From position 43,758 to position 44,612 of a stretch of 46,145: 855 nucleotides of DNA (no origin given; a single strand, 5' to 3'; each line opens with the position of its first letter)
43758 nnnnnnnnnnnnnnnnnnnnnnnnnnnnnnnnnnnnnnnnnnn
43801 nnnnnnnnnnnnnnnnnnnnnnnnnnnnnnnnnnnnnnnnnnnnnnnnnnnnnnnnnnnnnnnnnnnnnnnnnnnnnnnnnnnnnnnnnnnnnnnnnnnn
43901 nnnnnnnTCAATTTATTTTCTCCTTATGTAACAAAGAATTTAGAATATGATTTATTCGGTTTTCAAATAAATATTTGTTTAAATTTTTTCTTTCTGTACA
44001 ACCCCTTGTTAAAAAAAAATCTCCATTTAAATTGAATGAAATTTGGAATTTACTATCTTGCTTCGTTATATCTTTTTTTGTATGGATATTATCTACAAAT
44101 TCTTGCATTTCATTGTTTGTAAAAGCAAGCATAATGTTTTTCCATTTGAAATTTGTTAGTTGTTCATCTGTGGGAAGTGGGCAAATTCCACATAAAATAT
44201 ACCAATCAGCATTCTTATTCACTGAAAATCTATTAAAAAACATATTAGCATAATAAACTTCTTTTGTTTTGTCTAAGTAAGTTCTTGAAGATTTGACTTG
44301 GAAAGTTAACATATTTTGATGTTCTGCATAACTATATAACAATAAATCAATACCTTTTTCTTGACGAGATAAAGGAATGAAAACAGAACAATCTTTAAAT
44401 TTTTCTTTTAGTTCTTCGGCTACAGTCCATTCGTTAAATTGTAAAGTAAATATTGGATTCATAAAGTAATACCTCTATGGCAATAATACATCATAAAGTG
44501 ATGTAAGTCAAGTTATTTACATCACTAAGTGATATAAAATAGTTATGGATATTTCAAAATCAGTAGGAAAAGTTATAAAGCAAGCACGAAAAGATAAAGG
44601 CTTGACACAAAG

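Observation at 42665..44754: Candidate undescribed defence-like cassette: Cro/XRE regulator divergent from a PD-(D/E)xK-like protein, a zinc-ribbon membrane protein and a micropeptide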

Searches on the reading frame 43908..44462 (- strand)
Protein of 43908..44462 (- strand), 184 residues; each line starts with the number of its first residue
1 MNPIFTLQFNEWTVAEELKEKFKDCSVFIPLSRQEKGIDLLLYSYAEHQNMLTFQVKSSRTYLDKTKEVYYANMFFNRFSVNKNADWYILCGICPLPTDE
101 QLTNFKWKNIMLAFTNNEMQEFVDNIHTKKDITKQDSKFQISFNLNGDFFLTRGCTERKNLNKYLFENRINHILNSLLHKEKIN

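Call 4: search_protein_families(library=pfam, proteins=[window:43908-44462:-], max_evalue=1)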
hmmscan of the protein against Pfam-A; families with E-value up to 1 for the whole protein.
window:43908-44462:- (184 aa): 2 families
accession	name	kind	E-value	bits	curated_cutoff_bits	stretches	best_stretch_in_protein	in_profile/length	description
PF14280.11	DUF4365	-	0.025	15.1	24.3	1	28-73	20-74/139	Domain of unknown function (DUF4365)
PF22814.2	WelO5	-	0.029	14.3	27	1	23-61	171-207/277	Carrier-protein-independent halogenase WelO5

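Call 5: search_protein_families(library=padloc, proteins=[window:43908-44462:-], max_evalue=1)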
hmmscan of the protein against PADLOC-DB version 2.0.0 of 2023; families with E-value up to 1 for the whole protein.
window:43908-44462:- (184 aa): 0 families

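Call 6: search_protein_families(library=ncbifam, proteins=[window:43908-44462:-], max_evalue=1)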
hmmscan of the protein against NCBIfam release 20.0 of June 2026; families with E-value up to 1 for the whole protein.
window:43908-44462:- (184 aa): 3 families
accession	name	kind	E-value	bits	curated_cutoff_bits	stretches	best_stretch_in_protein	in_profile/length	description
NF006719.0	PRK09257.1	subfamily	0.0027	16.9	377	1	43-124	128-211/397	aromatic amino acid transaminase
NF002617.0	PRK02268.1-3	equivalog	0.06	13.5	220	1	30-119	32-121/137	hypothetical protein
TIGR01615.1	A_thal_3542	domain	0.096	12.5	80.05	1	101-163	16-75/131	uncharacterized plant-specific domain TIGR01615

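Call 7: search_protein_families(library=phrogs, proteins=[window:43908-44462:-], max_evalue=1)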
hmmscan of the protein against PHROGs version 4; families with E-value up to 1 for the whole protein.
window:43908-44462:- (184 aa): 2 families
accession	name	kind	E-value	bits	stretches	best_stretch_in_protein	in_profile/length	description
phrog_30235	-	unknown function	0.041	14.7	1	62-155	5-92/184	-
phrog_4449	-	unknown function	0.3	12.6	1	100-165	17-79/86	-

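Call 8: find_homologous_proteins(query=window:43908-44462:-, max_evalue=0.01)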
Query window:43908-44462:- (184 aa): 163 proteins with E <= 0.01 among 183 candidates; the best 120 are listed.
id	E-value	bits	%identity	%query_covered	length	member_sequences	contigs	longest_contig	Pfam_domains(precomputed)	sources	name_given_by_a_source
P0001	8.1e-117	406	98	100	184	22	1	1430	-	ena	-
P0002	2.0e-63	232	61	96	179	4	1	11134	-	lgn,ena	-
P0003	1.4e-47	180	48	97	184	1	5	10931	-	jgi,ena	-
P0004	7.3e-43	165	50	96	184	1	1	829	-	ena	-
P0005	7.7e-43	165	49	96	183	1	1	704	-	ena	-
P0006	9.0e-43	165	48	96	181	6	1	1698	-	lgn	-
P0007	1.4e-42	164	48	97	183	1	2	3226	-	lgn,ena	-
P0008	1.5e-42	164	48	96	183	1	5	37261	-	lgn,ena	-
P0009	5.0e-42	162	47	96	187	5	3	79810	-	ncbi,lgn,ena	-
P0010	7.5e-42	162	47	97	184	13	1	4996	-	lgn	-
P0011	7.6e-42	162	51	96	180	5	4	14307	-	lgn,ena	-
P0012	2.2e-41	160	46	96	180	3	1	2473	-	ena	-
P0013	2.4e-41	160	48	96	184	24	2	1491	-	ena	-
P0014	2.6e-41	160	47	96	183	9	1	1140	-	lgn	-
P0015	3.5e-41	159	46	90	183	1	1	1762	-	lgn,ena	-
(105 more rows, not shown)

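Call 12: find_encoding_contigs(protein=P0002, flank=5000, max_places=3)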
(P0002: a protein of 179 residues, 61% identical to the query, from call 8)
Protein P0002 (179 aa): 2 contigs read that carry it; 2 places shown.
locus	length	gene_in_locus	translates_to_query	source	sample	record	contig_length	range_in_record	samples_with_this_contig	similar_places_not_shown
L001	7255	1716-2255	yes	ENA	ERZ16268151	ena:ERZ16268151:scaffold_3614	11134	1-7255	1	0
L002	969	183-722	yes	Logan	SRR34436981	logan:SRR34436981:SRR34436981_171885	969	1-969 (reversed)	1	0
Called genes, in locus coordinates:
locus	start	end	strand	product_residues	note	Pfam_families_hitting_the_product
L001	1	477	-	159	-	?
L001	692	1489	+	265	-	PF00106:adh_short, PF13561:adh_short_C2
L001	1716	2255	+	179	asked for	-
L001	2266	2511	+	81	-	-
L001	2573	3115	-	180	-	-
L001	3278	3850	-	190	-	-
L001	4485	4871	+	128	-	PF03703:bPH_2 (weak)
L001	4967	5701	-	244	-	-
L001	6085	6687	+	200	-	PF01613:Flavin_Reduct, PF21349:RUBY_RBDX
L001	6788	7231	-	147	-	PF00692:dUTPase, PF22769:DCD (weak)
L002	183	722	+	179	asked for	-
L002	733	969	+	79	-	?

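Call 13: find_encoding_contigs(protein=P0009, flank=5000, max_places=3)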
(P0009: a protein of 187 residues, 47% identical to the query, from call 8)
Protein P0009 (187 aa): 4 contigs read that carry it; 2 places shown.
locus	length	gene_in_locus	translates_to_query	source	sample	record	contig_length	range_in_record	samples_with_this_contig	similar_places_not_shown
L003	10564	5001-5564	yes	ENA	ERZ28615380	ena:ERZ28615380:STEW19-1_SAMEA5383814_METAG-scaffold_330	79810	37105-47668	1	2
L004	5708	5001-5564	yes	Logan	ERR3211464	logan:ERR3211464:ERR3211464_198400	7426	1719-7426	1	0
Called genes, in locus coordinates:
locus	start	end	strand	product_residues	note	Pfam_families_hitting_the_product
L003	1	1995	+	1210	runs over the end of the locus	PF18470:Cas9_a (weak), PF13395:HNH_4, PF18541:RuvC_III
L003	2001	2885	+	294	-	PF01867:Cas_Cas1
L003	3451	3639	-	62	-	-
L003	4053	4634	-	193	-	-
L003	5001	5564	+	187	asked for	-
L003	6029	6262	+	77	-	PF07866:DUF1653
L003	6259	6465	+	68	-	PF05066:HARE-HTH (weak)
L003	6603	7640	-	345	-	PF06224:AlkZ-like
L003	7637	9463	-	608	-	PF02837:Glyco_hydro_2_N, PF22666:Glyco_hydro_2_N2, PF00703:Glyco_hydro_2, PF02836:Glyco_hydro_2_C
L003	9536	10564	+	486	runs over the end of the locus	PF02554:CstA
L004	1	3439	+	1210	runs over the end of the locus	PF18470:Cas9_a (weak), PF13395:HNH_4, PF18541:RuvC_III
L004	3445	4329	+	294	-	PF01867:Cas_Cas1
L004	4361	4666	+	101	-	PF09827:CRISPR_Cas2, PF20803:PaaX_M (weak)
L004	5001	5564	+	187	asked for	-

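Call 17: search_solved_structures(query=A1, max_evalue=10, show_alignments=2)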
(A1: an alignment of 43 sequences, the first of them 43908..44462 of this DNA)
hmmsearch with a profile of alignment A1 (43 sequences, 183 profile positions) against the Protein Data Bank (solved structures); distinct sequences matched with E-value up to 10: 0.

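Call 18: find_related_loci(query=A1, collection=genome_contigs, flank=6000)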
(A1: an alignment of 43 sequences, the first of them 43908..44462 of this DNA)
Query A1 (184 aa) in genome_contigs; peptide patterns used: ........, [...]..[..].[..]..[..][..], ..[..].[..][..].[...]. (x = any residue, [..] = any of these).
295 stretches matched a pattern; 45 encode a relative of the query (tblastn E <= 1e-3); 45 distinct loci.
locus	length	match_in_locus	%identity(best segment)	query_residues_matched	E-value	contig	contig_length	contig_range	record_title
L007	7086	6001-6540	45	1-177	5e-48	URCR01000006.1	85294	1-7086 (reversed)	uncultured Lachnospiraceae bacterium isolate UMGS873 genome assembly, contig: NODE_151_length_85294_cov_5.626544, whole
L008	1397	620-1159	48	1-177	3e-49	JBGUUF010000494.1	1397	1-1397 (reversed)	MAG: Acutalibacteraceae bacterium isolate fecal_MAG_52 fecal_MAG_52_contig_0494, whole genome shotgun sequence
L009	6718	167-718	48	1-178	9e-48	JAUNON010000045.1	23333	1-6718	MAG: Lachnospiraceae bacterium isolate S34M_St_54 NODE_1061_length_23333_cov_9.477575, whole genome shotgun sequence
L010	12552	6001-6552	47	1-178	1e-47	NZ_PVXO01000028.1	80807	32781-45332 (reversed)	Clostridium liquoris strain DSM 100320 CLLI_contig000028, whole genome shotgun sequence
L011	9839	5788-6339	48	1-178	1e-47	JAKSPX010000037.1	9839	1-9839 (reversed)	MAG: Clostridia bacterium isolate Horse_feces214 MAG214_37, whole genome shotgun sequence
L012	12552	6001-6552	47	1-178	4e-47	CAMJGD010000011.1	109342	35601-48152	MAG: uncultured Clostridiaceae bacterium isolate SRR12377477_bin.18_metawrap_v1.3_MAG genome assembly, contig: SRR123774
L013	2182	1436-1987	47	1-178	2e-47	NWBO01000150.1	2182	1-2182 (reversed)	MAG: Bacteroidales bacterium Phil12 707_L1_merged_contig_70949, whole genome shotgun sequence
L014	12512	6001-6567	44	1-183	1e-46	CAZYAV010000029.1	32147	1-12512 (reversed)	MAG TPA_asm: uncultured Oscillospiraceae bacterium isolate SRP287540_co2_49 genome assembly, contig: NODE_1383_length_32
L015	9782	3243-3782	48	1-179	2e-46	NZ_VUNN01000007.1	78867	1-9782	Bullifex porci strain NM-380-WT-3C1 seq7, whole genome shotgun sequence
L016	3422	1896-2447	48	1-178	3e-46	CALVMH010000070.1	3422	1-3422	MAG: uncultured Clostridia bacterium isolate BRZ_SR__bin7 genome assembly, contig: BRZ_SR__NODE_34744_length_3422_cov_4.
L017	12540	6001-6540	46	1-177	4e-46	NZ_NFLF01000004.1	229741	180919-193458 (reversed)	Lachnoclostridium sp. An138 An138_contig_4, whole genome shotgun sequence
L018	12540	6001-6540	44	1-177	3e-46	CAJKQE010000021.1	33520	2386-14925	MAG TPA_asm: uncultured Lachnospiraceae bacterium isolate SRR413759-bin.6 genome assembly, contig: NODE_721_length_33520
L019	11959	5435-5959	46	1-174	6e-46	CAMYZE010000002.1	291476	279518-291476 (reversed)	MAG TPA_asm: uncultured Clostridia bacterium isolate SRR10912540_bin.12_metaWRAP_v1.3_MAG genome assembly, contig: ERZ14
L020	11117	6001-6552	48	1-178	8e-46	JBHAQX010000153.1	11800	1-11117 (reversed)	MAG: Evtepia sp. isolate D-31_MAG_51 D-31__143455, whole genome shotgun sequence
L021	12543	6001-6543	47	1-176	8e-46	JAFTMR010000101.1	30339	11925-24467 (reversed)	MAG: Phascolarctobacterium sp. isolate RGIG3958 Roe_deer_Cecum-3__c541111, whole genome shotgun sequence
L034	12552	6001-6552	45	1-178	1e-43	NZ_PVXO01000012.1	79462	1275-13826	Clostridium liquoris strain DSM 100320 CLLI_contig000012, whole genome shotgun sequence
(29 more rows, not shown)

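Call 22: predict_structure(alignment_id=A1)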
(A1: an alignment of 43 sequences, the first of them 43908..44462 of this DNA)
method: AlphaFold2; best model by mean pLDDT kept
length: 184 residues; sequences in the alignment: 43
mean_pLDDT: 89.7   pTM: 0.86
mean pLDDT of the five models: 89.7, 89.0, 83.6, 83.0, 81.4
residues with pLDDT >= 90: 130; 70-90: 41; 50-70: 12; < 50: 1
segments of 3 or more residues with pLDDT < 50: none
pLDDT, mean of each block of 10 residues (from residue 1): 74 96 93 73 86 95 86 95 96 86 84 98 95 96 92 93 97 92 55
secondary structure, 60 per line:
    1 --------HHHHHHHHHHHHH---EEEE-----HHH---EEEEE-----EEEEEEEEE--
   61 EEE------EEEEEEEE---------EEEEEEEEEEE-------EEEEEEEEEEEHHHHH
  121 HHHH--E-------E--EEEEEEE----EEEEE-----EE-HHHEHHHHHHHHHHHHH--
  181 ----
elements in order: H9-21 E25-28 E40-44 E50-58 E61-63 E70-77 E87-97 E105-115 H116-124 E138-144 E149-153 H166-178

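Call 27: fold_search(model_id=the predicted structure, library=pdb)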
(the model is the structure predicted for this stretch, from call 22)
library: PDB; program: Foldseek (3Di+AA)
matches with E <= 10: 409; with E <= 0.001: 2
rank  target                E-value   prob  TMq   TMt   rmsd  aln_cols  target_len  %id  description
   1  2ge5_A                7.5e-04  0.94  0.31  0.28  10.3       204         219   13  EcoRV Restriction Endonuclease C-terminal deletion mutant/GATATC/Ca2+ (released 2006-07-04)
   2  2rve_B                8.9e-04  0.94  0.32  0.29  11.4       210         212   11  THE CRYSTAL STRUCTURE OF ECORV ENDONUCLEASE AND OF ITS COMPLEXES WITH COGNATE AND NON-COGNATE DNA SEGMENTS (released 1992-01-15)
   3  1b96_A                2.0e-03  0.87  0.32  0.26  10.4       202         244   11  ANALYSIS OF A MUTATIONAL HOT-SPOT IN THE ECORV RESTRICTION ENDONUCLEASE: A CATALYTIC ROLE FOR A MAIN CHAIN CARBONYL GR (released 1999-02-26)
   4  1b97_A                2.0e-03  0.66  0.28  0.22  16.7       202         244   13  ANALYSIS OF A MUTATIONAL HOT-SPOT IN THE ECORV RESTRICTION ENDONUCLEASE: A CATALYTIC ROLE FOR A MAIN CHAIN CARBONYL GR (released 1999-02-26)
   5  1eo3_A                2.7e-03  0.85  0.32  0.26  10.4       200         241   13  INHIBITION OF ECORV ENDONUCLEASE BY DEOXYRIBO-3'-S-PHOSPHOROTHIOLATES: A HIGH RESOLUTION X-RAY CRYSTALLOGRAPHIC STUDY (released 2000-04-04)
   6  1bsu_A                3.3e-03  0.93  0.36  0.30   9.8       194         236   12  STRUCTURAL AND ENERGETIC ORIGINS OF INDIRECT READOUT IN SITE-SPECIFIC DNA CLEAVAGE BY A RESTRICTION ENDONUCLEASE (released 1998-09-09)
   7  1eop_B                3.5e-03  0.90  0.26  0.21  14.3       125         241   17  ECORV BOUND TO COGNATE DNA (released 2000-04-04)
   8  1suz_A                3.5e-03  0.54  0.26  0.21  16.1       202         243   13  The structure of K92A EcoRV bound to cognate DNA and Mg2+ (released 2004-04-06)
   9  1stx_A                3.7e-03  0.72  0.24  0.20  15.7       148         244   17  Structure of the K38A mutant of EcoRV bound to cognate DNA and Mn2+ (released 2004-04-06)
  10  1rve_A                3.9e-03  0.94  0.35  0.28   8.2       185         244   11  THE CRYSTAL STRUCTURE OF ECORV ENDONUCLEASE AND OF ITS COMPLEXES WITH COGNATE AND NON-COGNATE DNA FRAGMENTS (released 1994-01-31)
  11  1az0_A                4.1e-03  0.84  0.33  0.28  10.7       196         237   12  ECORV ENDONUCLEASE/DNA COMPLEX (released 1998-06-19)
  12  1eon_A                4.4e-03  0.85  0.33  0.28  10.1       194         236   12  ECORV BOUND TO 3'-S-PHOSPHOROTHIOLATE DNA AND CA2+ (released 2000-04-04)
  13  2b0d_B                4.9e-03  0.54  0.26  0.21  15.8       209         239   14  EcoRV Restriction Endonuclease/GAATTC/Ca2+ (released 2005-09-27)
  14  2rve_A                5.6e-03  0.93  0.31  0.27   9.1       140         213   16  THE CRYSTAL STRUCTURE OF ECORV ENDONUCLEASE AND OF ITS COMPLEXES WITH COGNATE AND NON-COGNATE DNA SEGMENTS (released 1992-01-15)
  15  1rv5_A                5.6e-03  0.80  0.33  0.27  10.5       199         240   12  COMPLEX OF ECORV ENDONUCLEASE WITH D(AAAGAT)/D(ATCTT) (released 1998-11-11)
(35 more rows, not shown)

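Call 43: search_dna_similar(query=window:43908-44462:-, collection=phages, mode=protein, max_evalue=0.001)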
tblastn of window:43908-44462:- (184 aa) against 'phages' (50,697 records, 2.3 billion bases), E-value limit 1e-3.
No match.

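Call 44: search_dna_similar(query=window:43908-44462:-, collection=plasmids, mode=protein, max_evalue=0.001)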
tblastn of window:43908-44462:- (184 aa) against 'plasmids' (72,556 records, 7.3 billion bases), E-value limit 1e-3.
No match.

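Call 45: search_protein_families(library=pfam, proteins=[L001:2266-2511:+, L034:6571-7008:+], max_evalue=0.1)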
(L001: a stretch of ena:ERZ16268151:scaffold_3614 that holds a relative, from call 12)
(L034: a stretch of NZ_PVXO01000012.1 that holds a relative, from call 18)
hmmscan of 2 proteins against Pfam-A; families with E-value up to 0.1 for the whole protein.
L001:2266-2511:+ (81 aa): 6 families
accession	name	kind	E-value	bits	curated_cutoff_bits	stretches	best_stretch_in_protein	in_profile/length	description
PF24245.1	INO80F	-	0.015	15.8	25.1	1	2-29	15-42/47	INO80 complex subunit F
PF00831.28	Ribosomal_L29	-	0.019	15.4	24.5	1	5-30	7-32/57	Ribosomal L29 protein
PF20225.4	DUF6584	-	0.025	15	27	1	14-79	104-167/171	Family of unknown function (DUF6584)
PF09216.15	Pfg27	-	0.035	14.4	25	1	4-32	50-78/176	Pfg27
PF03954.19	Lectin_N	-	0.043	14.1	28.3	0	27-75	6-55/140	Hepatic lectin, N-terminal domain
PF06552.18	TOM20_plant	-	0.051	13.8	20.6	1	3-74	110-182/187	Plant specific mitochondrial import receptor subunit TOM20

L034:6571-7008:+ (145 aa): 2 families
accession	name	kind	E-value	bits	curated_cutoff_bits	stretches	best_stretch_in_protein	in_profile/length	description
PF20118.4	DUF6508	-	8.7e-15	55.2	23.6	1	5-135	7-126/129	Family of unknown function (DUF6508)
PF03037.21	KMP11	-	0.0066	17.7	28.3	1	20-76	28-84/90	Kinetoplastid membrane protein 11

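Call 46: search_protein_families(library=padloc, proteins=[L001:2266-2511:+, L034:6571-7008:+], max_evalue=0.1)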
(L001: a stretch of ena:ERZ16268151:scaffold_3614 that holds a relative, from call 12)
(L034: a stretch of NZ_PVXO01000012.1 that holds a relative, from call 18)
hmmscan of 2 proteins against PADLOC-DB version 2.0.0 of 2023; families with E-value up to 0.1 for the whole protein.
L001:2266-2511:+ (81 aa): 0 families

L034:6571-7008:+ (145 aa): 0 families

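Call 81: search_protein_families(library=pfam, alignment_id=A1, max_evalue=1)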
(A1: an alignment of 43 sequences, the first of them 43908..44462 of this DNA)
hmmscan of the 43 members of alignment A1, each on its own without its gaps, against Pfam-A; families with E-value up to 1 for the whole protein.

A. member 1, window:43908-44462:- (184 aa): 2 families
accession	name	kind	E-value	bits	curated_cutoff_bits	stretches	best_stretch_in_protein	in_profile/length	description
PF14280.11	DUF4365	-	0.025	15.1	24.3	1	28-73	20-74/139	Domain of unknown function (DUF4365)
PF22814.2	WelO5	-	0.029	14.3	27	1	23-61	171-207/277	Carrier-protein-independent halogenase WelO5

B. families by the number of members that match (of 43 scanned): 18 families
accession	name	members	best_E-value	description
PF04966.18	OprB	8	0.003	Carbohydrate-selective porin, OprB family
PF22814.2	WelO5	5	0.0041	Carrier-protein-independent halogenase WelO5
PF14280.11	DUF4365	4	0.00031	Domain of unknown function (DUF4365)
PF20748.2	RecJ_C_Deinoc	2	0.018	RecJ C-terminal domain, Deinococci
PF04471.18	Mrr_cat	2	0.17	Restriction endonuclease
PF12646.12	DUF3783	2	0.35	Domain of unknown function (DUF3783)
PF13151.12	DUF3990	1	0.011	Protein of unknown function (DUF3990)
PF18607.7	HTH_54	1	0.012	ParA helix turn helix domain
PF16275.10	SF1-HH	1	0.024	Splicing factor 1 helix-hairpin domain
PF08364.16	IF2_assoc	1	0.026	Bacterial translation initiation factor IF-2 associated region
PF15115.11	HDNR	1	0.048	Domain of unknown function with conserved HDNR motif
PF23121.1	SPOC_AIPP2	1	0.05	AIPP2, SPOC-like domain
PF13543.13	SAM_KSR1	1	0.056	SAM like domain present in kinase suppressor RAS 1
PF17826.7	DUF5588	1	0.059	Family of unknown function (DUF5588)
PF06045.17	Rhamnogal_lyase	1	0.068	Rhamnogalacturonate lyase family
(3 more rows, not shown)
